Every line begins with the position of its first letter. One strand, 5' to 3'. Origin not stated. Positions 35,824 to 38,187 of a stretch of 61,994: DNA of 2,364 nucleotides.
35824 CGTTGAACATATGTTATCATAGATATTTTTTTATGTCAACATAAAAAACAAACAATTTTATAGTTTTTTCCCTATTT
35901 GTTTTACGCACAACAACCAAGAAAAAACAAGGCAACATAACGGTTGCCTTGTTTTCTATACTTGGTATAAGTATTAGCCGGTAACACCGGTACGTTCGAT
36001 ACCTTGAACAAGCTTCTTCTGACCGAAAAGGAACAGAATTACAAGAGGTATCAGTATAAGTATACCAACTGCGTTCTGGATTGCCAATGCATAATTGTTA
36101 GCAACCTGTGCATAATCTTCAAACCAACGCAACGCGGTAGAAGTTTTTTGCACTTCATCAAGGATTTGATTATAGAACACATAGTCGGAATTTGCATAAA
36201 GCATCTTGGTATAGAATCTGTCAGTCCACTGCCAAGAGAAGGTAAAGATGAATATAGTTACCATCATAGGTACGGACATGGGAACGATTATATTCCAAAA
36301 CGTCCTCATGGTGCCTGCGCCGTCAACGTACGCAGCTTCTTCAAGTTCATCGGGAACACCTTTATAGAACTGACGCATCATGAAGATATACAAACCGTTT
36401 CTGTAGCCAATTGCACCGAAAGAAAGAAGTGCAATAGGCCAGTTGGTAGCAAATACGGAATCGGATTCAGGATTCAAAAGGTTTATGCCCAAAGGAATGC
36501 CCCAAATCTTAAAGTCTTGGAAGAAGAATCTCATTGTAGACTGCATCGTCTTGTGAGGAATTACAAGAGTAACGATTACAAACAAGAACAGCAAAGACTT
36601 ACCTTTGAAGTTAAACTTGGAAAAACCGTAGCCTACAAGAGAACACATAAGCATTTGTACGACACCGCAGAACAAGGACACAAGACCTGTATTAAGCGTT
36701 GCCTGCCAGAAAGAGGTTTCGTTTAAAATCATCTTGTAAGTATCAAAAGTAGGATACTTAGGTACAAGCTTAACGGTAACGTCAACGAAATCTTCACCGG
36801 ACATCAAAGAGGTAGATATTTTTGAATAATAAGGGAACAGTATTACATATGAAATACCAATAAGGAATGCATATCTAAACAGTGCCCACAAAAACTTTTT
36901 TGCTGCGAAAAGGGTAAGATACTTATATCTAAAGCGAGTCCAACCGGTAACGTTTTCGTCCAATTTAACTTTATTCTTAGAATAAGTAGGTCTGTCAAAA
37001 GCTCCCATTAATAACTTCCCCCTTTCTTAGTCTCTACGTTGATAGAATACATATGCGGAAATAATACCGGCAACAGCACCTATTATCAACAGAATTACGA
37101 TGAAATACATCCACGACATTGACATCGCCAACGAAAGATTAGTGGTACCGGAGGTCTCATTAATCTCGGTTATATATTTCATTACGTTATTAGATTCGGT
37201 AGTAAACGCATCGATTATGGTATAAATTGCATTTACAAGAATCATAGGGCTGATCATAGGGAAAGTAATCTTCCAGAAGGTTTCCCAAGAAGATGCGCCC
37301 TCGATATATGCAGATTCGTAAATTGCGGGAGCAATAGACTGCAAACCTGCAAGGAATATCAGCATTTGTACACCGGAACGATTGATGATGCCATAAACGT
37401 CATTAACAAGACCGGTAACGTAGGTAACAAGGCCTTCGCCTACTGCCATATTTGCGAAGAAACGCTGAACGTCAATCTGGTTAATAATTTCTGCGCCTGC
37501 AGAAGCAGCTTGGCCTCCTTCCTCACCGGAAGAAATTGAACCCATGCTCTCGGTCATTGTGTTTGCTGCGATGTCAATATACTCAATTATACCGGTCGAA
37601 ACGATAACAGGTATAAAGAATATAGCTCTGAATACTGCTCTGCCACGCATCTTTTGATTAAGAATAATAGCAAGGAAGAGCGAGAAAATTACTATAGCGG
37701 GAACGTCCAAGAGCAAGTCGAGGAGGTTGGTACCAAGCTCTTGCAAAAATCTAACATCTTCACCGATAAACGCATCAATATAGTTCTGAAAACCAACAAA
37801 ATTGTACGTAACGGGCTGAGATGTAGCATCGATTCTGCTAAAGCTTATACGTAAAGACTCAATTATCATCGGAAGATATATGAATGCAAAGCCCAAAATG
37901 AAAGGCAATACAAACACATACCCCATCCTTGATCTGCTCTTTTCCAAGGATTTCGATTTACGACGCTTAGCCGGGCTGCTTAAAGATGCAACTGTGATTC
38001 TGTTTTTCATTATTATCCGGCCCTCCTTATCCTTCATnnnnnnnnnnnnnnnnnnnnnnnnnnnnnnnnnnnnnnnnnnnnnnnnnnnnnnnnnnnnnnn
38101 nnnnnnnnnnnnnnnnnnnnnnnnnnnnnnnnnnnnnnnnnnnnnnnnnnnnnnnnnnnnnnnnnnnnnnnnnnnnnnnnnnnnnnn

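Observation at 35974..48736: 12.7 kb operon: one giant binding protein, two permease pairs, an NHL-TPR-Yip1 fusion and a ~950-aa unknown, but no ATPase or regulator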

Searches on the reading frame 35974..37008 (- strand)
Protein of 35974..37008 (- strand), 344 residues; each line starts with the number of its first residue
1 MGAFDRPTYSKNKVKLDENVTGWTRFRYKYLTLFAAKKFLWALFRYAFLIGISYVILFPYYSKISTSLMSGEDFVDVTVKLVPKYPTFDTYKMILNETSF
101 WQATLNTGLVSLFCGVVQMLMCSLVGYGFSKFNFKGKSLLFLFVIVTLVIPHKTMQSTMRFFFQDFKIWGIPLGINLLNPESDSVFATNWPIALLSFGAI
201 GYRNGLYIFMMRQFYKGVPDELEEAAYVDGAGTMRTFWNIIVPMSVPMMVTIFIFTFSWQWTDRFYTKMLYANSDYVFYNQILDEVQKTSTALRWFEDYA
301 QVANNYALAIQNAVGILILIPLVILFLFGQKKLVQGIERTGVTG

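Call 5: search_protein_families(library=pfam, proteins=[window:35974-37008:-], max_evalue=0.01)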
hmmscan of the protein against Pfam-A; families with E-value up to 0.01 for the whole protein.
window:35974-37008:- (344 aa): 1 family
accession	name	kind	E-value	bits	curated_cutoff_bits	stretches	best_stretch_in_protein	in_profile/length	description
PF00528.27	BPD_transp_1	-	2.9e-15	56.9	26.4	1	128-337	7-182/184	Binding-protein-dependent transport system inner membrane component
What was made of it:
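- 35974..37008 (-): Gene G: MalG-type permease of pair 2 (344 aa), EAA loop at aa 224. BPD_transp_1 56.9 bits (call 5).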

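Call 6: search_protein_families(library=ncbifam, proteins=[window:35974-37008:-], max_evalue=0.01)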
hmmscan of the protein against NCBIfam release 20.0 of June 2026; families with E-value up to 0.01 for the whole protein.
window:35974-37008:- (344 aa): 16 families
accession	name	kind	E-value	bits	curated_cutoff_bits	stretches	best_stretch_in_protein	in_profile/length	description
NF008210.0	PRK10973.1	equivalog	4.5e-18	65.9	297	2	208-337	159-276/281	sn-glycerol-3-phosphate ABC transporter permease UgpE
NF008231.0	PRK10998.1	equivalog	6.9e-16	58.7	261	1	46-343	17-295/296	maltose ABC transporter permease MalG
NF040932.1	ABC_arch_GlcU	equivalog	5.1e-13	49.3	340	1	51-339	11-266/272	glucose ABC transporter permease GlcU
NF040839.1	tungstate_WtpB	equivalog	1.1e-09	38.3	340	1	87-258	29-191/251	tungstate ABC transporter permease WtpB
TIGR01581.1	Mo_ABC_porter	hypoth_equivalog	1.4e-08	34.5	210.3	1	105-258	23-169/225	ABC transporter permease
NF007047.0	PRK09500.1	equivalog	3.3e-08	33.5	326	1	81-165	37-121/257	spermidine/putrescine ABC transporter permease PotC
NF006939.0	PRK09421.1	equivalog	7.1e-08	32.1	262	1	100-258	8-159/230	molybdate ABC transporter permease subunit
TIGR02139.1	permease_CysT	equivalog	3.7e-06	26.7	246.1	1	216-258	156-198/265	sulfate ABC transporter permease subunit CysT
TIGR02141.1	modB_ABC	equivalog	1.6e-05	24.7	182.6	1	210-258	98-146/208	molybdate ABC transporter permease subunit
TIGR02138.1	phosphate_pstC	equivalog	0.00047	19.3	196.45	1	208-325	168-285/296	phosphate ABC transporter permease subunit PstC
TIGR00969.1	3a0106s02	subfamily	0.00051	19.6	240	1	220-260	171-211/272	sulfate ABC transporter permease subunit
TIGR03262.1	PhnU2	equivalog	0.0006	18.6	593.25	0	215-258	432-475/546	putative 2-aminoethylphosphonate ABC transporter permease subunit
NF007852.0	PRK10561.1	equivalog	0.00062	19.7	335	1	192-265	158-231/295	sn-glycerol-3-phosphate ABC transporter permease UgpA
NF007044.0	PRK09497.1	equivalog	0.00082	18.9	348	1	54-252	21-210/285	spermidine/putrescine ABC transporter permease PotB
NF008232.0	PRK10999.1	equivalog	0.00098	17.9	392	1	210-260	393-443/520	maltose ABC transporter permease MalF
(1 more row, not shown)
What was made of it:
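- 35974..37008 (-): UgpE and MalG hits (call 6).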

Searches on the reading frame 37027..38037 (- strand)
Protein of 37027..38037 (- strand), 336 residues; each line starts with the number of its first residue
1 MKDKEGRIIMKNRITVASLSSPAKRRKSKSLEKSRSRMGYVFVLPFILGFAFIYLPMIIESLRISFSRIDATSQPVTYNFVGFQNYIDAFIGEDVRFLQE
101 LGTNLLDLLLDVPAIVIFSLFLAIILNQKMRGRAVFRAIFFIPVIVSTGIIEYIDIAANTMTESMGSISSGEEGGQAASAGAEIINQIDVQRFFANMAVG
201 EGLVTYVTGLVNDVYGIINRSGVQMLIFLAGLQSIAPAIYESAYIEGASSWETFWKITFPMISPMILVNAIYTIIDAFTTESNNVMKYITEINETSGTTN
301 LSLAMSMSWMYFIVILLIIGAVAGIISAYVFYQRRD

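Call 5: search_protein_families(library=pfam, proteins=[window:37027-38037:-], max_evalue=0.01)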
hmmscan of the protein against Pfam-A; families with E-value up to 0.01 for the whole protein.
window:37027-38037:- (336 aa): 1 family
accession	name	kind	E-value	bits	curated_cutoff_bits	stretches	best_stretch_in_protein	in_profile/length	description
PF00528.27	BPD_transp_1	-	2.5e-10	40.8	26.4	1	224-333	68-176/184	Binding-protein-dependent transport system inner membrane component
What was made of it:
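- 37027..38037 (-): Gene F: MalF/UgpA-type permease of pair 2 (336 aa; the start may be 38010), EAA loop at aa 241, long extracytoplasmic insert at ~aa 157-225. BPD_transp_1 40.8 bits on aa 224-333 only (call 5).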

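Call 6: search_protein_families(library=ncbifam, proteins=[window:37027-38037:-], max_evalue=0.01)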
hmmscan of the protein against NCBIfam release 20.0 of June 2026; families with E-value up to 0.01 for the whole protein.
window:37027-38037:- (336 aa): 12 families
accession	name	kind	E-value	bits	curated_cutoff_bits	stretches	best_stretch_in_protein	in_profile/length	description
NF007852.0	PRK10561.1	equivalog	3.2e-11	43.6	335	2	222-309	171-269/295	sn-glycerol-3-phosphate ABC transporter permease UgpA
NF040932.1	ABC_arch_GlcU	equivalog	9e-07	28.8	340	1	218-278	145-202/272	glucose ABC transporter permease GlcU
TIGR00969.1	3a0106s02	subfamily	3.6e-05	23.3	240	1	232-273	166-207/272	sulfate ABC transporter permease subunit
TIGR01581.1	Mo_ABC_porter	hypoth_equivalog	7.1e-05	22.4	210.3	1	230-276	124-170/225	ABC transporter permease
NF008232.0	PRK10999.1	equivalog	0.00011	21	392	1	225-284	390-446/520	maltose ABC transporter permease MalF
TIGR02140.1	permease_CysW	equivalog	0.00023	20.8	329.1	0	241-274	161-194/261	sulfate ABC transporter permease subunit CysW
TIGR02141.1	modB_ABC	equivalog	0.00034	20.3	182.6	1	232-271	103-142/208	molybdate ABC transporter permease subunit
NF006939.0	PRK09421.1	equivalog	0.00067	19.1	262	0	232-305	116-186/230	molybdate ABC transporter permease subunit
NF008231.0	PRK10998.1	equivalog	0.0011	18.6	261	1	231-279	180-228/296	maltose ABC transporter permease MalG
TIGR02139.1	permease_CysT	equivalog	0.0021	17.7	246.1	1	232-269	155-192/265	sulfate ABC transporter permease subunit CysT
NF008620.0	PRK11602.1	equivalog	0.0021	17.3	442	0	241-275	178-212/291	sulfate/thiosulfate ABC transporter permease CysW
TIGR03262.1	PhnU2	equivalog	0.0022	16.7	593.25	1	225-288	425-488/546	putative 2-aminoethylphosphonate ABC transporter permease subunit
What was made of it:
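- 37027..38037 (-): UgpA hit (call 6).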
